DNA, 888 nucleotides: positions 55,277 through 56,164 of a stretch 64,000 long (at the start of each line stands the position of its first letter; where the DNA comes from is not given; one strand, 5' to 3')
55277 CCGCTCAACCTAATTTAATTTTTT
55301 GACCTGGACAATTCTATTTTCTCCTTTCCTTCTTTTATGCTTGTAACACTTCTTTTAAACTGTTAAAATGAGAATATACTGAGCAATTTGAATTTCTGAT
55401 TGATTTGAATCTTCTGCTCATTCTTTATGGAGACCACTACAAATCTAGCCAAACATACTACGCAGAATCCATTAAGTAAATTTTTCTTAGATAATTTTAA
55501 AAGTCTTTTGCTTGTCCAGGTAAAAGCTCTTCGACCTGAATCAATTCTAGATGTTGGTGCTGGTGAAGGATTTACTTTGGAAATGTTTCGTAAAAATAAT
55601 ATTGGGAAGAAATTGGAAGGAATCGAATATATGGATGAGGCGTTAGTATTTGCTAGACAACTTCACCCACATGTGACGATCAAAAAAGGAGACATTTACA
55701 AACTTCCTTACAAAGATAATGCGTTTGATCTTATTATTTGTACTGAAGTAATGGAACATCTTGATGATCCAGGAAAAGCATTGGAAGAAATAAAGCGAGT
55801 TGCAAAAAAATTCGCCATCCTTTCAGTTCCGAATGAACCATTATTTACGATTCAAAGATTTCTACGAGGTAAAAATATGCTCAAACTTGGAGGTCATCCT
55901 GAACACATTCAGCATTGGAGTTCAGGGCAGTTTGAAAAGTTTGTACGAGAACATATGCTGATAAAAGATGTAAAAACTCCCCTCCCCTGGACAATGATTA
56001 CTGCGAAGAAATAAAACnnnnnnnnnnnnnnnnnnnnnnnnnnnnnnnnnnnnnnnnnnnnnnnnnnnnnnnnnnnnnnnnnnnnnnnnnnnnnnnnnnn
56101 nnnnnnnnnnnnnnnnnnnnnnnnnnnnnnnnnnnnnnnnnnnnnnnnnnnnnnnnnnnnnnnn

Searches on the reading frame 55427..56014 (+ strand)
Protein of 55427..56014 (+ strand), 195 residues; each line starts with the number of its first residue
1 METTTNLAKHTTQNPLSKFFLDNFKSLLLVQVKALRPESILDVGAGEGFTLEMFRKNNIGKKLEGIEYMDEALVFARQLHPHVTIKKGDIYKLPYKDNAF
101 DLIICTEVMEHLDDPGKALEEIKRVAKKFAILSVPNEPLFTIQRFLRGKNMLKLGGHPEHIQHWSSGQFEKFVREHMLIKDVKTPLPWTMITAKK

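Call 9: search_protein_families(library=pfam, proteins=[window:55427-56014:+], max_evalue=0.01)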
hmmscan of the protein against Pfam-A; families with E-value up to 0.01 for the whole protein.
window:55427-56014:+ (195 aa): 10 families
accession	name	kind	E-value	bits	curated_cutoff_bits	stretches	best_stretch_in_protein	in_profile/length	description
PF08241.18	Methyltransf_11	-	2.7e-19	70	21.2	1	41-128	1-89/95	Methyltransferase domain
PF13847.12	Methyltransf_31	-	4.6e-16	59.3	27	1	39-134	6-109/145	Methyltransferase domain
PF13649.12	Methyltransf_25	-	2.8e-15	57.2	27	1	40-127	1-94/97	Methyltransferase domain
PF13489.12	Methyltransf_23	-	2.1e-14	54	27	1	34-174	20-155/164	Methyltransferase domain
PF08242.18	Methyltransf_12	-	1.2e-11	45.6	30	1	41-127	1-93/98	Methyltransferase domain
PF07021.18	MetW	-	1e-09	38.8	21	1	39-140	16-115/193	Methionine biosynthesis protein MetW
PF05401.17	NodS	-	0.0011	19.3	24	1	31-117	38-124/201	Nodulation protein S (NodS)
PF05219.18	DREV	-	0.0013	18.4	26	1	22-127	76-179/265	DREV methyltransferase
PF01209.24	Ubie_methyltran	-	0.0018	18.1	20.1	1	31-129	42-146/233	ubiE/COQ5 methyltransferase family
PF05175.20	MTS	-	0.0061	16.6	23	1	17-105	12-104/170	Methyltransferase small domain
